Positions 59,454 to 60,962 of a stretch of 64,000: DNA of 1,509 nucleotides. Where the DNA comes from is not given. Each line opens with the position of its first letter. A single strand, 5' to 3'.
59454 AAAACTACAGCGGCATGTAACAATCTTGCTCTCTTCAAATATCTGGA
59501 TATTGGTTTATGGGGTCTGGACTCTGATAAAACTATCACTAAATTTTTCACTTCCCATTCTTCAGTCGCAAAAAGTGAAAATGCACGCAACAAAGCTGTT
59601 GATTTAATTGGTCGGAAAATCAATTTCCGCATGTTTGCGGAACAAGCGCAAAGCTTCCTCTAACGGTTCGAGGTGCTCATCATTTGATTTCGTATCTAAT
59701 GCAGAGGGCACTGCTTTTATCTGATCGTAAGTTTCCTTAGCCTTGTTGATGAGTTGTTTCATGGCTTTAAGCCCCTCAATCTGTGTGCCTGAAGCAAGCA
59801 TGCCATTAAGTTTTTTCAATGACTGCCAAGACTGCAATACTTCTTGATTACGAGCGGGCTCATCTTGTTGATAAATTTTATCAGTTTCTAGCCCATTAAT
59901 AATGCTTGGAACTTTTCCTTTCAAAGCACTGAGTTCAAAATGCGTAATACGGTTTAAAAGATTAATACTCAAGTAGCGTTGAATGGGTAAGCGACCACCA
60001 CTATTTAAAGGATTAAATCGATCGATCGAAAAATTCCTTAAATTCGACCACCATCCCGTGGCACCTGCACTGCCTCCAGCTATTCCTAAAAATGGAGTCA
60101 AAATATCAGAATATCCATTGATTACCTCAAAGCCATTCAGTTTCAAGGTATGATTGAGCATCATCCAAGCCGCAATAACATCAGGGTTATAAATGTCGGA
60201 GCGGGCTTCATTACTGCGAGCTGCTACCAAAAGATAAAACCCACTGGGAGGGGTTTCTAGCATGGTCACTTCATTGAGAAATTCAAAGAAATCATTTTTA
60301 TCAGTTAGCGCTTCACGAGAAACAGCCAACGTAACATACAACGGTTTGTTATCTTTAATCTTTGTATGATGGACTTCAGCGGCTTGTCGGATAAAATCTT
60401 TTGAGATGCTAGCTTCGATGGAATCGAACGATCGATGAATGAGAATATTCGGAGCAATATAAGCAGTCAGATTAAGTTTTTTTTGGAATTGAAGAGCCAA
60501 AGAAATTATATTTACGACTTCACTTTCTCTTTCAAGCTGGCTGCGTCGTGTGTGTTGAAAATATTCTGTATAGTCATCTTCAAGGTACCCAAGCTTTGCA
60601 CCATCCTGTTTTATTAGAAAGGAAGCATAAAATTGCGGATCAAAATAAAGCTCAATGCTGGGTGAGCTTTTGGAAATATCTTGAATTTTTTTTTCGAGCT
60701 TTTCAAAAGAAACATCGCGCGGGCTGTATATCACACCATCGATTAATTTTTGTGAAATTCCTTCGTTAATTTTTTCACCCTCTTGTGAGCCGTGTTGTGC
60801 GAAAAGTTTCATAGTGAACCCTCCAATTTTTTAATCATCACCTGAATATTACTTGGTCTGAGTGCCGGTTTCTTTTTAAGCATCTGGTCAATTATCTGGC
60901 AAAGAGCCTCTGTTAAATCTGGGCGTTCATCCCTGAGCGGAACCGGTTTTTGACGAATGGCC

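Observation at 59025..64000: AT-rich defence-island candidate: fused HsdM-HsdS methyltransferase/specificity protein next to a eukaryotic-type Ser/Thr kinase and two unknown genes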

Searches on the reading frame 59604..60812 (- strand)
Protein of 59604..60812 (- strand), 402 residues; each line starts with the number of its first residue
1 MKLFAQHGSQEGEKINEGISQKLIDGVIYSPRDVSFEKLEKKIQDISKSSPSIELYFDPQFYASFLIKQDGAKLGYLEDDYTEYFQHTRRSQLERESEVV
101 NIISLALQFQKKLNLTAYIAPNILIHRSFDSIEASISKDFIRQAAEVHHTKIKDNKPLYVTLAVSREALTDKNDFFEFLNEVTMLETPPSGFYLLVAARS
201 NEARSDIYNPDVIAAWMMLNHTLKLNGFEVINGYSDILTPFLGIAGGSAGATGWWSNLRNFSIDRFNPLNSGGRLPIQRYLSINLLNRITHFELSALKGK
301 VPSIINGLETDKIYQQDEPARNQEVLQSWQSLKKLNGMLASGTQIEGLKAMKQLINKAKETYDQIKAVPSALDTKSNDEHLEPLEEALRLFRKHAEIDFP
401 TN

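Call 4: search_protein_families(library=pfam, proteins=[window:59604-60812:-], max_evalue=0.1)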
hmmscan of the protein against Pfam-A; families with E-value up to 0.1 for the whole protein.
window:59604-60812:- (402 aa): 0 families

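Call 5: search_protein_families(library=padloc, proteins=[window:59604-60812:-], max_evalue=0.1)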
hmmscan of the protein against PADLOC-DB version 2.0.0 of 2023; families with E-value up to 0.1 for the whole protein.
window:59604-60812:- (402 aa): 0 families

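Call 7: search_protein_families(library=ncbifam, proteins=[window:59604-60812:-], max_evalue=0.1)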
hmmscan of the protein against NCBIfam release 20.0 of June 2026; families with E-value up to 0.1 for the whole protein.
window:59604-60812:- (402 aa): 0 families

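Call 8: search_protein_families(library=phrogs, proteins=[window:59604-60812:-], max_evalue=0.1)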
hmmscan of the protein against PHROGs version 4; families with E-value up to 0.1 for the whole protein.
window:59604-60812:- (402 aa): 0 families

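Call 9: find_homologous_proteins(query=window:59604-60812:-, max_evalue=0.001)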
Query window:59604-60812:- (402 aa): 791 proteins with E <= 0.001 among 7151 candidates; the best 120 are listed.
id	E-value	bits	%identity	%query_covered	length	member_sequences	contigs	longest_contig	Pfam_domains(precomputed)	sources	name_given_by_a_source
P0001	2.4e-264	894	100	100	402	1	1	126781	-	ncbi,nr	ncbi:MAG: hypothetical protein HQM15_01270 [Deltaproteobacteria bacterium]|nr:hypothetical protein [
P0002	3.3e-220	749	82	100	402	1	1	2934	-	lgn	-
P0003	5.1e-147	508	59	99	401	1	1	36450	-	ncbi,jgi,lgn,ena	-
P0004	2.2e-146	506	58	99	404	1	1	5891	-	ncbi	-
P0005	5.7e-146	505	58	100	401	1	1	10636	-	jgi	-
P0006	6.2e-146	504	59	99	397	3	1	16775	-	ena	-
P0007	3.9e-145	502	59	100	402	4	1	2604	-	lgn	-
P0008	5.5e-145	501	59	99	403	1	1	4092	-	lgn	-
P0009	8.9e-145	501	58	99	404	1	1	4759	-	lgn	-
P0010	9.2e-145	501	58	99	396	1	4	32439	-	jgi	jgi:hypothetical protein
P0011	2.1e-144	499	57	99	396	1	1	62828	-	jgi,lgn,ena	jgi:hypothetical protein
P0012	4.1e-144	498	58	99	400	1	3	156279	-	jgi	jgi:hypothetical protein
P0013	4.6e-144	498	58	99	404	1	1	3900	-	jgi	-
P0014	6.9e-144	498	59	99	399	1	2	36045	-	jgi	jgi:hypothetical protein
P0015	8.1e-144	498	59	100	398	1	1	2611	-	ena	-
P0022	3.2e-143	496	58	100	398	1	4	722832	-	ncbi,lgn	-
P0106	1.2e-135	471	56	99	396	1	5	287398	-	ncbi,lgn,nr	ncbi:MAG: hypothetical protein JNJ88_16345 [Planctomycetes bacterium]|nr:hypothetical protein [Planc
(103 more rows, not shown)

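Call 11: find_encoding_contigs(protein=P0001, flank=10000, max_places=3)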
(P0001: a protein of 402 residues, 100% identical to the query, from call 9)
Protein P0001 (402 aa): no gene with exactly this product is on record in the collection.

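Call 12: find_encoding_contigs(protein=P0022, flank=10000, max_places=3)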
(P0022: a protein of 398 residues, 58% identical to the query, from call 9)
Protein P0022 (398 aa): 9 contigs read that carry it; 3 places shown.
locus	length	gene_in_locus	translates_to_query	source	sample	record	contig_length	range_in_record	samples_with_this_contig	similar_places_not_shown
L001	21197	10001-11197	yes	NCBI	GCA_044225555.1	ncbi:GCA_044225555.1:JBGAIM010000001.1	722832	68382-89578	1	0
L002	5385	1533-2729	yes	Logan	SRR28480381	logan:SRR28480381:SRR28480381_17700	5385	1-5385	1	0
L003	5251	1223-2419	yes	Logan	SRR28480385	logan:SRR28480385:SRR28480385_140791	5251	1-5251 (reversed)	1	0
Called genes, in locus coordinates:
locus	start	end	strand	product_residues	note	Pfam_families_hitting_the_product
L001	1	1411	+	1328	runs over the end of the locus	PF25778:DUF7948, PF06739:SBBP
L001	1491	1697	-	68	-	-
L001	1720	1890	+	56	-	PF16326:ABC_tran_CTD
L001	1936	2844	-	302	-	PF05153:MIOX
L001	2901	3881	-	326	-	PF02653:BPD_transp_2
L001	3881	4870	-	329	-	PF00532:Peripla_BP_1, PF13407:Peripla_BP_4, PF13377:Peripla_BP_3 (weak)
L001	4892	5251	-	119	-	-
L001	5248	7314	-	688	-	PF00270:DEAD, PF00271:Helicase_C, PF25399:DeaD_dimer, PF03880:DbpA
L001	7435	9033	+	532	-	PF00171:Aldedh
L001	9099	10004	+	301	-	PF00069:Pkinase, PF07714:PK_Tyr_Ser-Thr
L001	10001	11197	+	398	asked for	-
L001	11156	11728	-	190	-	-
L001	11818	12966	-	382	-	-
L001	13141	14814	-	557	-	PF00390:malic, PF03949:Malic_M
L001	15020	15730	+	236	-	PF20582:UPF0758_N, PF12826:HHH_2 (faint), PF14520:HHH_5 (weak), PF04002:RadC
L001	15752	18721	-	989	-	PF13385:Laminin_G_3 (weak), PF18884:TSP3_bac (faint), PF15892:BNR_4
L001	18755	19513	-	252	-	-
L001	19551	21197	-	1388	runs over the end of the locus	PF13385:Laminin_G_3, PF07679:I-set (faint), PF13895:Ig_2 (faint), PF13927:Ig_3 (faint), PF13385:Laminin_G_3, PF12951:PATR (weak)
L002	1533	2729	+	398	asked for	-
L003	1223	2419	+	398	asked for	-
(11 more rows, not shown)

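Call 13: find_encoding_contigs(protein=P0106, flank=10000, max_places=3)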
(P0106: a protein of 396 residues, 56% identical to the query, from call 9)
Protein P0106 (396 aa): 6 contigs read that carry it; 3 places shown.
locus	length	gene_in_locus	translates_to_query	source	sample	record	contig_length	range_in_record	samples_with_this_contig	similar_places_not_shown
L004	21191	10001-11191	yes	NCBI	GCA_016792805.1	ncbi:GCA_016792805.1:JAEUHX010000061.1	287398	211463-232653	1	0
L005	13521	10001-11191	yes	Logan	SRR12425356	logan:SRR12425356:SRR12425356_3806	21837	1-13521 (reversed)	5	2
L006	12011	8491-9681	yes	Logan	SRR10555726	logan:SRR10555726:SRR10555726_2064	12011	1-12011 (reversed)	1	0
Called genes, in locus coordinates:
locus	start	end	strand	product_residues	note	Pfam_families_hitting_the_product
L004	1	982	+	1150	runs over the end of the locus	-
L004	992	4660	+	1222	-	PF20473:MmeI_Mtase (weak), PF07669:Eco57I, PF02384:N6_Mtase (weak)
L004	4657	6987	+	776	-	-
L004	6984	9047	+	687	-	PF20442:BrxL_N, PF13337:BrxL_ATPase, PF05362:Lon_C (faint)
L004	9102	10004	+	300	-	PF00069:Pkinase, PF07714:PK_Tyr_Ser-Thr, PF17667:Pkinase_fungal (weak)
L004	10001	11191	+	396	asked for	-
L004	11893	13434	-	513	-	PF13506:Glyco_transf_21, PF00535:Glycos_transf_2, PF13641:Glyco_tranf_2_3, PF13632:Glyco_trans_2_3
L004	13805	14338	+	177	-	-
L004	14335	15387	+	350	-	PF02547:Queuosine_synth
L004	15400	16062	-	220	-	PF02581:TMP-TENI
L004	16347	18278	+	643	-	PF01839:FG-GAP (faint), PF13517:FG-GAP_3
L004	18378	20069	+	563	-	PF01839:FG-GAP (faint), PF13517:FG-GAP_3, PF07593:UnbV_ASPIC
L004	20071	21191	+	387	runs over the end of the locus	PF13432:TPR_16 (faint), PF12895:ANAPC3 (faint), PF00515:TPR_1 (faint), PF07719:TPR_2 (faint), PF13174:TPR_6 (faint), PF13424:TPR_12 (weak), PF13414:TPR_11 (weak), PF14559:TPR_19 (weak), +6 more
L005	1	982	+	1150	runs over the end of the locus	-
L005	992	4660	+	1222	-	PF20473:MmeI_Mtase (weak), PF07669:Eco57I, PF02384:N6_Mtase (weak)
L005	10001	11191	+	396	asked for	-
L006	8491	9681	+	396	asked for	-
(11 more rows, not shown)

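Call 17: find_related_loci(query=window:59604-60812:-, collection=viral_contigs, flank=10000)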
Query window:59604-60812:- (402 aa) in viral_contigs; peptide patterns used: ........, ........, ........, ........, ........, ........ (x = any residue, [..] = any of these).
2 stretches matched a pattern, but none encodes a relative of the query by tblastn (E <= 1e-3).

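Call 19: search_protein_representatives(protein=window:59604-60812:-)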
Query: 402 residues. Proteins with E-value up to 0.001 (for the whole library): 575; up to 1e-10: 356; up to 1e-30: 132. The best 150 are listed.
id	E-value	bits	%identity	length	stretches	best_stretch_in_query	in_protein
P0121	2.5e-128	444.9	53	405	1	1-398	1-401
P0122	3.1e-118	411.6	51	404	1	1-401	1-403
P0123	2.0e-115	402.4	51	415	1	1-397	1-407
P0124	4.1e-104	365.1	49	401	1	2-397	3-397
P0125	2.0e-103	362.9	48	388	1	1-397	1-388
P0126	2.3e-103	362.7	48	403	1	1-397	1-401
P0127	1.1e-101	357.1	48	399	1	1-397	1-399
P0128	1.1e-100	353.8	48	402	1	1-397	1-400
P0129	2.1e-96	339.8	43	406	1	1-400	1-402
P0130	2.6e-96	339.5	47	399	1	1-397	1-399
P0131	4.6e-93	328.8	45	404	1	1-397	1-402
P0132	1.2e-92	327.4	54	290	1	115-399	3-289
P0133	5.3e-92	325.3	43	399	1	1-397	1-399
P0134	1.1e-91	324.2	46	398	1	1-397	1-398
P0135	1.4e-91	323.9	42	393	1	1-396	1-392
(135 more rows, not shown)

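Call 20: find_related_loci(query=A1, collection=genome_contigs, flank=10000)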
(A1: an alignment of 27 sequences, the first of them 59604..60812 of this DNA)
Query A1 (402 aa) in genome_contigs; peptide patterns used: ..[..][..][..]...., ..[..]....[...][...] (x = any residue, [..] = any of these).
108 stretches matched a pattern; 38 encode a relative of the query (tblastn E <= 1e-3); 38 distinct loci.
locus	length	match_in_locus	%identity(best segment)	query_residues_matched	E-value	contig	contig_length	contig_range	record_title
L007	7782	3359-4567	84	1-402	0e+0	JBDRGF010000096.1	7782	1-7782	MAG: Pseudomonadota bacterium isolate MEGAHIT-group-1.414 k141_13612964, whole genome shotgun sequence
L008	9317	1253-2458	74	1-402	0e+0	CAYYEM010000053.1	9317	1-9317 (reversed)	MAG TPA_asm: uncultured Pseudomonadota bacterium isolate binchicken_co105_427 genome assembly, contig: NODE_9700_length_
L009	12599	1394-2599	57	1-402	2e-154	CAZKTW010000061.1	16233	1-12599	MAG TPA_asm: uncultured Bifidobacteriaceae bacterium isolate binchicken_co54_354 genome assembly, contig: NODE_6361_leng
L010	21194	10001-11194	58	1-402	4e-154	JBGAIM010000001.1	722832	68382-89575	MAG: Limisphaerales bacterium isolate MAG_AAO_H125.05 AAOH125-5_opera_contig_28, whole genome shotgun sequence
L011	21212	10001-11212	58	1-401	1e-153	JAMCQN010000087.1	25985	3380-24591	MAG: Chloroflexota bacterium isolate FK_Sedi_A_Bin.40 NODE_3969_length_25985_cov_4.48028, whole genome shotgun sequence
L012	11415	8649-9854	55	1-397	2e-148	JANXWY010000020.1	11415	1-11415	MAG: Verrucomicrobia bacterium isolate GL140_2_metabat_307_sub GL140_2_k141_3080941, whole genome shotgun sequence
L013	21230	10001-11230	57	1-400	3e-148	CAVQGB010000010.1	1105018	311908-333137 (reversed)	MAG: uncultured Verrucomicrobiae bacterium isolate MFD05502.bin.2.110 genome assembly, contig: contig_40, whole genome s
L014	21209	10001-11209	58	1-401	1e-146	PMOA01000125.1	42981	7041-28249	MAG: Limisphaerales bacterium isolate palsa_1371 73.20110600_P1D.3_contig_3289, whole genome shotgun sequence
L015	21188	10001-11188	56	1-397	6e-146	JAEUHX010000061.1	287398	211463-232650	MAG: Planctomycetota bacterium isolate new MAG-28 k141_2839114, whole genome shotgun sequence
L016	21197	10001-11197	55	1-397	6e-146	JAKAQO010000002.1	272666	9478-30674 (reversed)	MAG: bacterium isolate YF2.bin79 NODE_9_length_272666_cov_5.500266, whole genome shotgun sequence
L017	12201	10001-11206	58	1-400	2e-144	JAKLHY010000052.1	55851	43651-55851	MAG: Verrucomicrobia bacterium isolate RA.bin74 RA.bin74_52, whole genome shotgun sequence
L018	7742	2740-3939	57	1-398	4e-143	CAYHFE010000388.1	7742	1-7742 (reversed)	MAG TPA_asm: uncultured Verrucomicrobiota bacterium isolate ERP119702_co1_132 genome assembly, contig: NODE_13348_length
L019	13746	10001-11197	56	1-398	2e-142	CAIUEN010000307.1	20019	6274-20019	MAG: uncultured Verrucomicrobiales bacterium isolate Ki1-2-7m_bin-060 genome assembly, contig: bin-060:307/535, whole ge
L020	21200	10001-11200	57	1-398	8e-142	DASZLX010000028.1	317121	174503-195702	MAG TPA_asm: Verrucomicrobiia bacterium isolate SMAG_U5876 k141_2857143, whole genome shotgun sequence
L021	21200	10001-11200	54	1-400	1e-140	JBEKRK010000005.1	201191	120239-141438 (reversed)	MAG: Sedimentisphaerales bacterium isolate SPRUCE 509 SPRUCE_509_5, whole genome shotgun sequence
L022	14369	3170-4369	57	1-397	3e-138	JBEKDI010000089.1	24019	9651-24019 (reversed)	MAG: Verrucomicrobiota bacterium isolate SPRUCE 17 SPRUCE_17_89, whole genome shotgun sequence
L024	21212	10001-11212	52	1-401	3e-133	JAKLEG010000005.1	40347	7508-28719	MAG: Myxococcota bacterium isolate RA.bin128 RA.bin128_5, whole genome shotgun sequence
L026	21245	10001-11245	48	1-401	2e-124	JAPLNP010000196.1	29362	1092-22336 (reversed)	MAG: Planctomycetia bacterium isolate LacPavin_0920_SED3_MAG_64_13 LacPavin_0920_SED3_scaffold_4154260, whole genome sho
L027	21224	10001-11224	50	1-398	2e-123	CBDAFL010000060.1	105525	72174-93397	MAG: uncultured Thermoguttaceae bacterium isolate MAG_108 genome assembly, contig: k141_152342, whole genome shotgun seq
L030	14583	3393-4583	44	1-397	2e-103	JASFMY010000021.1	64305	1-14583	MAG: Ignavibacteria bacterium isolate D0817S12remetaG_Bin_1194 D0817S12remetaG_FD_scaffold_22_c1, whole genome shotgun s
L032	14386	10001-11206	43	1-397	6e-94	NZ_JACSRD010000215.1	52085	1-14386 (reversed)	MAG: Prosthecobacter sp. isolate VE4 contig-70_468, whole genome shotgun sequence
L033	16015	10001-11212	40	1-402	1e-92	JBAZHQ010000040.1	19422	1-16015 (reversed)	MAG: Opitutaceae bacterium isolate SO_2017_LW3_74 NODE_7480_length_19422_cov_1.079347_LW162_2017, whole genome shotgun s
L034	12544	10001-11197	41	1-397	2e-92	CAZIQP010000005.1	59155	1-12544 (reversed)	MAG TPA_asm: uncultured Opitutaceae bacterium isolate binchicken_co50_281 genome assembly, contig: NODE_485_length_59155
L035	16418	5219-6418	41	1-397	4e-91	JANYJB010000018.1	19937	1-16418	MAG: Verrucomicrobia bacterium isolate GL140_3_metabinner_49 GL140_3_k141_2245833, whole genome shotgun sequence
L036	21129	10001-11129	51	14-399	2e-90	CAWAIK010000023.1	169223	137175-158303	MAG: uncultured Verrucomicrobiae bacterium isolate MFD03346.bin.2.54 genome assembly, contig: contig_4020, whole genome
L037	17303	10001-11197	41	1-397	2e-87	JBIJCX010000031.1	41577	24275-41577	MAG: Opitutaceae bacterium isolate ME2006-08-22D15_3300044611_group2_bin127 Rohwer_bin2637_scaffold_514_c1, whole genome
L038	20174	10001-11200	51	1-399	3e-123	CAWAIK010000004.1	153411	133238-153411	MAG: uncultured Verrucomicrobiae bacterium isolate MFD03346.bin.2.54 genome assembly, contig: contig_12772, whole genome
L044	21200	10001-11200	41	1-397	8e-90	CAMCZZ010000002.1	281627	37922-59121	MAG: Akkermansia muciniphila isolate ME-09jul19-75 genome assembly, contig: ME-09jul19-C15, whole genome shotgun sequenc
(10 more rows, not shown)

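Call 25: predict_structure(alignment_id=A1)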
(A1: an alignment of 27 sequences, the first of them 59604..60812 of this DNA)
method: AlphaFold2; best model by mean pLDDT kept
length: 402 residues; sequences in the alignment: 27
mean_pLDDT: 81.4   pTM: 0.87
mean pLDDT of the five models: 81.4, 81.0, 73.7, 71.8, 70.1
residues with pLDDT >= 90: 167; 70-90: 152; 50-70: 55; < 50: 28
segments of 3 or more residues with pLDDT < 50: 255-278
pLDDT, mean of each block of 10 residues (from residue 1): 76 78 91 84 92 93 65 68 82 92 96 96 89 93 97 97 87 84 94 81 66 93 96 88 93 50 39 40 72 75 82 74 78 85 83 91 83 70 92 80 40
secondary structure, 60 per line:
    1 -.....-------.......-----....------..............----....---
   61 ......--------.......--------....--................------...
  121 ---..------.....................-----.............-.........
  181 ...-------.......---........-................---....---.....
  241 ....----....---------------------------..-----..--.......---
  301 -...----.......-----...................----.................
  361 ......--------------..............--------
elements in order: E2-6 H14-20 E26-29 H36-49 E54-57 H61-66 H75-81 H90-93 H96-111 E118-120 H132-152 E158-165 H166-170 H172-183 E191-197 H201-208 H210-225 E229-232 H236-244 E249-252 H291-297 H309-315 H321-339 H344-366 H381-394
